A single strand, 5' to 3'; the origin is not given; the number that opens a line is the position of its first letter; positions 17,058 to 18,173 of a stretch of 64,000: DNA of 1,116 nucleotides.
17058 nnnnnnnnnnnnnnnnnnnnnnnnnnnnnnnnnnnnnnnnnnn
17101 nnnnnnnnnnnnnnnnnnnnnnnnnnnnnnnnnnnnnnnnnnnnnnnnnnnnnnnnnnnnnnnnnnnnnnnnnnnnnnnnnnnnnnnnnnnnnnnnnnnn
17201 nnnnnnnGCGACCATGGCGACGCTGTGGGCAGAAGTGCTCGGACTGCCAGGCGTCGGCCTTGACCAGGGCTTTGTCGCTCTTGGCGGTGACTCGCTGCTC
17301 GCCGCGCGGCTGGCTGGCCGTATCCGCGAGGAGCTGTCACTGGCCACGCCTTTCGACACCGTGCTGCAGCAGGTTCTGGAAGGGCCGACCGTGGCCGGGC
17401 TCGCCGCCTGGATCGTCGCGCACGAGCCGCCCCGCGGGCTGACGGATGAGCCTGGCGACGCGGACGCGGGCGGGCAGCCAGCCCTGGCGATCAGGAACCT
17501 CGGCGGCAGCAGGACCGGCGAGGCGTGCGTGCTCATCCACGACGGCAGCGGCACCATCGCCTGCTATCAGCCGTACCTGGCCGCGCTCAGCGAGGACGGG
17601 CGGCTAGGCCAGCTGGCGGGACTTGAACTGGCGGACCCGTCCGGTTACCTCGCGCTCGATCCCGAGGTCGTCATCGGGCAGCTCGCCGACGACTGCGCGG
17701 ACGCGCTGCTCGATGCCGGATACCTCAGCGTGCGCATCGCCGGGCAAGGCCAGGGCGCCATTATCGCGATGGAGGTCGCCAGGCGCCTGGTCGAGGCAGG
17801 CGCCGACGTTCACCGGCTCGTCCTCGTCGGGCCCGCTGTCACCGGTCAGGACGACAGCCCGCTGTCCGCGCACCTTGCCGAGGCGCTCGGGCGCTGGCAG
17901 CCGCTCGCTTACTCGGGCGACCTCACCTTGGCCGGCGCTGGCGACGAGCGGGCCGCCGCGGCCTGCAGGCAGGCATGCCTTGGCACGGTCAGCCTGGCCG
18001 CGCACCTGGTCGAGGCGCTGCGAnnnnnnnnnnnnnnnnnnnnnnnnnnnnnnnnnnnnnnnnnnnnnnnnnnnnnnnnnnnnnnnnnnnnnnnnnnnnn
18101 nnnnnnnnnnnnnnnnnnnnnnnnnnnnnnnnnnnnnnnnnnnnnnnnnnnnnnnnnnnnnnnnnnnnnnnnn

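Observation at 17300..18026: TE-like domain with GQGQG in place of the GxSxG nucleophile motif, next to a free-standing C domain.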

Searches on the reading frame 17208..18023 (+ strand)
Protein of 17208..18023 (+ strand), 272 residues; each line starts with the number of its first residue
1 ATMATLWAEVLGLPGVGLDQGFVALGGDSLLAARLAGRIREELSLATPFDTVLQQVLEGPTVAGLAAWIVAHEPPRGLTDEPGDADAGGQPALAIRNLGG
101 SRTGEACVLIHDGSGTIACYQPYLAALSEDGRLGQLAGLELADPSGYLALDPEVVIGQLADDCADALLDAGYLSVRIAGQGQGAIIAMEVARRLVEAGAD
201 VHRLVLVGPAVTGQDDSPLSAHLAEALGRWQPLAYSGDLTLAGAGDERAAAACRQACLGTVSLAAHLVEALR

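Call 34: predict_structure(alignment_id=A3)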
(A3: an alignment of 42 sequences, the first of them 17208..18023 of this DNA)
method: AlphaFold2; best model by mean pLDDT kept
length: 272 residues; sequences in the alignment: 42
mean_pLDDT: 91.7   pTM: 0.69
mean pLDDT of the five models: 91.7, 91.4, 91.2, 91.2, 90.9
residues with pLDDT >= 90: 229; 70-90: 21; 50-70: 15; < 50: 7
segments of 3 or more residues with pLDDT < 50: 78-81
pLDDT, mean of each block of 10 residues (from residue 1): 95 97 96 96 91 95 96 65 54 94 95 96 95 96 96 96 96 97 96 97 90 79 94 95 86 94 95 93
secondary structure, 60 per line:
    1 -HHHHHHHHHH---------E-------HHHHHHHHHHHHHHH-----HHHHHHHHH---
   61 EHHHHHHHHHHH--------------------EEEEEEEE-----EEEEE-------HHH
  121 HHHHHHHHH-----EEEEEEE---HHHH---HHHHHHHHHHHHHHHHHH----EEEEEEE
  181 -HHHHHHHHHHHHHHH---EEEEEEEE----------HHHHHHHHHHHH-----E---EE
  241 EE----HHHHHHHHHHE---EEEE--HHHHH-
elements in order: H2-11 H29-43 H49-57 H62-72 E93-100 E106-110 H118-129 E135-141 H145-148 H152-169 E174-180 H182-196 E200-207 H218-229 E239-242 H247-256 E261-264 H267-271

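Call 36: fold_search(model_id=the predicted structure, library=pdb)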
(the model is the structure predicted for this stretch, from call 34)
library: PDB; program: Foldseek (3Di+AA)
matches with E <= 10: 1406; with E <= 0.001: 367
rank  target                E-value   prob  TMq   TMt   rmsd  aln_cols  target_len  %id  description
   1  3tej_B                2.1e-11  1.00  0.47  0.45  14.6       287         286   21  Crystal structure of a domain fragment involved in peptide natural product biosynthesis (released 2012-01-18)
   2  3tej_A                3.1e-10  1.00  0.44  0.38  15.8       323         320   19  Crystal structure of a domain fragment involved in peptide natural product biosynthesis (released 2012-01-18)
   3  8w2d_A                3.7e-10  1.00  0.45  0.39  17.1       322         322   16  holo-PCP-Thioesterase di-domain structure from the sulfazecin biosynthetic nonribosomal peptide synthetase, SulM (released 2024-08-07)
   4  6n8e                  4.6e-09  1.00  0.43  0.10  13.6       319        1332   19  Crystal structure of holo-ObiF1, a five domain nonribosomal peptide synthetase from Burkholderia diffusa (released 2019-07-24)
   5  6ecc                  5.2e-09  1.00  0.49  0.56   6.4       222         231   17  Vlm2 thioesterase domain wild type structure 2 (released 2018-12-12)
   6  2vsq                  5.2e-09  1.00  0.38  0.10  15.3       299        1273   20  Structure of surfactin A synthetase C (SrfA-C), a nonribosomal peptide synthetase termination module (released 2008-07-08)
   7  6ecd_A                5.9e-09  1.00  0.47  0.52   6.5       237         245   16  Vlm2 thioesterase domain with genetically encoded 2,3-diaminopropionic acid bound with a tetradepsipeptide (released 2018-12-12)
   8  4zxh                  1.7e-08  1.00  0.50  0.12  14.2       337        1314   17  Crystal Structure of holo-AB3403 a four domain nonribosomal peptide synthetase from Acinetobacter Baumanii (released 2015-12-30)
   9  6ojd_C                2.3e-08  1.00  0.45  0.53   5.5       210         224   21  A high-resolution crystal structure of covalent complex of NocB thioesterase domain with fluorophosphonate nocardicin  (released 2019-09-11)
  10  8w2d_B                2.3e-08  1.00  0.46  0.40  16.6       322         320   16  holo-PCP-Thioesterase di-domain structure from the sulfazecin biosynthetic nonribosomal peptide synthetase, SulM (released 2024-08-07)
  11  6ecb                  3.2e-08  1.00  0.47  0.48   7.4       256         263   18  Vlm2 thioesterase domain wild type structure 1 (released 2018-12-12)
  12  6ojc                  6.9e-08  1.00  0.47  0.56   5.2       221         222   20  A high-resolution crystal structure of NocB thioesterase domain from Nocardicin cluster (released 2019-09-11)
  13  6ojd_A                6.9e-08  1.00  0.44  0.50   6.1       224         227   20  A high-resolution crystal structure of covalent complex of NocB thioesterase domain with fluorophosphonate nocardicin  (released 2019-09-11)
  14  6ojd_D                7.3e-08  1.00  0.46  0.55   5.6       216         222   23  A high-resolution crystal structure of covalent complex of NocB thioesterase domain with fluorophosphonate nocardicin  (released 2019-09-11)
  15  5ja1_A                8.3e-08  1.00  0.49  0.12  17.9       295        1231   19  EntF, a Terminal Nonribosomal Peptide Synthetase Module Bound to the MbtH-Like Protein YbdZ (released 2016-09-14)
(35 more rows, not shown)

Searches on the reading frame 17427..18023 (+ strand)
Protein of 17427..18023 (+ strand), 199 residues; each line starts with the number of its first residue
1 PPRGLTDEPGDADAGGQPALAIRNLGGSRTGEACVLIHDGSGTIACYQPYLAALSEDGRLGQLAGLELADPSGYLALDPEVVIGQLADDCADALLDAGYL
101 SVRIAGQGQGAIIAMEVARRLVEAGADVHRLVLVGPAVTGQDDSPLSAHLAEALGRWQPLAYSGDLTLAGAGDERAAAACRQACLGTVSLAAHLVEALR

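Call 9: find_homologous_proteins(query=window:17427-18023:+, max_evalue=0.001)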
Query seq(199 aa): 5620 candidates shared short words with the query, none scored E <= 0.001.

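Call 20: search_solved_structures(query=window:17481-18023:+, max_evalue=10, show_alignments=4)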
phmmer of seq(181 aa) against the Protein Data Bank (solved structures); distinct sequences matched with E-value up to 10: 14.
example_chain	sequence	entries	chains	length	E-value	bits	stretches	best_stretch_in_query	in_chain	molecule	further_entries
6ojc_A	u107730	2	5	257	0.076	16.4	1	5-117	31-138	NocB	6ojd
8w2d_A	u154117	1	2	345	0.089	16.2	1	66-137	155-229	Non-ribosomal peptide synthetase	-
6vap_A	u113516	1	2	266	0.1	16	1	20-122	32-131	Thioesterase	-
8w2c_A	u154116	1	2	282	0.16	15.4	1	66-137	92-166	Non-ribosomal peptide synthetase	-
3fla_A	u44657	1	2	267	0.31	14.4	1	64-111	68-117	RifR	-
3flb_A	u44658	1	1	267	0.33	14.3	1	64-111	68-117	RifR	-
7r0x_A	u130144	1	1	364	0.5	13.7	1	76-120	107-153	Polyketide synthase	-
9f7b_A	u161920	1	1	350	0.5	13.7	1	83-119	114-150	3-hydroxyacyl-[acyl-carrier-protein] dehydratase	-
8dq9_A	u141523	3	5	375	0.59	13.5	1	16-116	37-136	3-dehydroquinate dehydratase I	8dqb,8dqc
2o7p_A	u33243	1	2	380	0.63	13.4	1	15-115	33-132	Riboflavin biosynthesis protein ribD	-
2b3z_A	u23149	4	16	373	0.73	13.2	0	44-117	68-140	Riboflavin biosynthesis protein ribD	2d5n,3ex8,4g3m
3r4d_B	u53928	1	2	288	0.8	13.1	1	21-73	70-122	Spike glycoprotein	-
6pnj_L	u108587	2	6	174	0.8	13.1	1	44-86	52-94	Photosystem I reaction center protein subunit XI | PSI subunit V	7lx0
2g6v_A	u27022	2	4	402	0.86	12.9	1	15-115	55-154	Riboflavin biosynthesis protein ribD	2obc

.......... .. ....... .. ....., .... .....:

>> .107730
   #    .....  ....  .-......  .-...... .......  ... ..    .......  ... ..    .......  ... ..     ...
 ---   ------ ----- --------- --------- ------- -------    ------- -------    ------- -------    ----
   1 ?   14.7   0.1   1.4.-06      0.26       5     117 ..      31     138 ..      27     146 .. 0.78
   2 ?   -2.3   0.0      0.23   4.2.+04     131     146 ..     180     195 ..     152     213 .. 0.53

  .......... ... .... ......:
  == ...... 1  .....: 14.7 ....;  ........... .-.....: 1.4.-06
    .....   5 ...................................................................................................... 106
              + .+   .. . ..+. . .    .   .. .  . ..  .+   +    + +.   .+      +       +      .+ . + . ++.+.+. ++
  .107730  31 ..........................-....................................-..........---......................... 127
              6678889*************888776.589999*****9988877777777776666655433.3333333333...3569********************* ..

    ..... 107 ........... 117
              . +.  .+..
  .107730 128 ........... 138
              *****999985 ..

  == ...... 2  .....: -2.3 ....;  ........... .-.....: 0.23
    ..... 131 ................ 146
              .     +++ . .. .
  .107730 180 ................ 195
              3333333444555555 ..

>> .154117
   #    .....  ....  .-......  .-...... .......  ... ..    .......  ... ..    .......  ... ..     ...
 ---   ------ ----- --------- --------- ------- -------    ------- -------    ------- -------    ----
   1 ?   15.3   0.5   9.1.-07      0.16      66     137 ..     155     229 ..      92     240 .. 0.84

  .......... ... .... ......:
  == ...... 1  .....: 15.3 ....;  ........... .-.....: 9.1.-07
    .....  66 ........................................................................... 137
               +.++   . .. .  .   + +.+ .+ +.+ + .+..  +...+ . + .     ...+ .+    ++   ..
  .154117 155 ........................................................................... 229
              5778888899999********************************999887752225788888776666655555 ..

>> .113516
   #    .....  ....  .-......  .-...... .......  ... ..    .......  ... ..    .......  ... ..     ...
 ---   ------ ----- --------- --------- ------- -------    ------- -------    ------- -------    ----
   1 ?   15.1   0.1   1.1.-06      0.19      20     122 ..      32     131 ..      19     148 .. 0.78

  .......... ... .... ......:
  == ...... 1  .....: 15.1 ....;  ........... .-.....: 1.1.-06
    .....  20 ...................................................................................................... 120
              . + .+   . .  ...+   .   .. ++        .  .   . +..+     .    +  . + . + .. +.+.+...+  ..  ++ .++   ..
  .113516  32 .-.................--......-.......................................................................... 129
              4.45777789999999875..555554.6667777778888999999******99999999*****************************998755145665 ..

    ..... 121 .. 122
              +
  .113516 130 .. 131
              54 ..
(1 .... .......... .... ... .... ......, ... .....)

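Call 31: search_protein_representatives(protein=window:17427-18023:+)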
Query: 199 residues. Proteins with E-value up to 0.001 (for the whole library): 158; up to 1e-10: 31; up to 1e-30: 1. The best 150 are listed.
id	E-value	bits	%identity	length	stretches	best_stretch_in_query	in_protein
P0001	5.4e-119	411.6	100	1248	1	1-199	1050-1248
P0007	5.4e-24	101.6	45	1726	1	10-189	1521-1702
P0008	2.7e-18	83.0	46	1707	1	21-188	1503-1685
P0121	4.8e-18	82.2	39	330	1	8-189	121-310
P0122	1.1e-16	77.8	37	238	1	30-188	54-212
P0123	1.2e-16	77.6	39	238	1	30-189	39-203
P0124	9.3e-16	74.8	39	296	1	22-190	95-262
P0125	1.4e-14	70.9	38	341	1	6-136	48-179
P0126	1.6e-14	70.7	37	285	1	20-189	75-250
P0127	7.5e-14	68.5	42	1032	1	24-144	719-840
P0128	1.1e-13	68.0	40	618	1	20-169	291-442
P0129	1.4e-13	67.6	39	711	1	6-176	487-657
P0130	1.6e-13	67.5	44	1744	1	27-186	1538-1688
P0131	4.2e-13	66.1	42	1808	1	9-136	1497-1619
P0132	5.1e-13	65.8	42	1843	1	16-135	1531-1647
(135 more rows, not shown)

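Call 45: find_related_loci(query=A5, collection=genome_contigs, flank=10000)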
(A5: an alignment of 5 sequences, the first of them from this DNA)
Query A5 (181 aa) in genome_contigs; peptide patterns used: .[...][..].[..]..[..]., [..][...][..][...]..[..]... (x = any residue, [..] = any of these).
182 stretches matched a pattern; 6 encode a relative of the query (tblastn E <= 1e-3); 6 distinct loci.
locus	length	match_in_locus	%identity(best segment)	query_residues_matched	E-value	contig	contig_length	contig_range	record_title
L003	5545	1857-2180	42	12-118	8e-16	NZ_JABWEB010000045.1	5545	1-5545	Massilia sp. BJB1822 45, whole genome shotgun sequence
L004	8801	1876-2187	38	13-116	4e-14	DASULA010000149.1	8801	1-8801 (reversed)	MAG TPA_asm: Mycobacteriales bacterium isolate SMAG_U1532 k141_1619619, whole genome shotgun sequence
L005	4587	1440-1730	40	17-116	2e-13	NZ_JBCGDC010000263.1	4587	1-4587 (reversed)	Polymorphospora sp. 2-325 Scaffold263, whole genome shotgun sequence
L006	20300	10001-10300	38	13-116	3e-13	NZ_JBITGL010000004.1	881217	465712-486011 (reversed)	Nonomuraea sp. NPDC050663 NPDC050663_82_C8.ctg-0004, whole genome shotgun sequence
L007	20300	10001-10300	38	13-116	6e-13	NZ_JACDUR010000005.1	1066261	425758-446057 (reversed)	Nonomuraea soli strain DSM 45533 Ga0415313_05, whole genome shotgun sequence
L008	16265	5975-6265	43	17-116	1e-9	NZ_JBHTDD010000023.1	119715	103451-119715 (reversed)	Plantactinospora sp. GCM10030261 strain CPCC 206446 spades_K_25_97_23, whole genome shotgun sequence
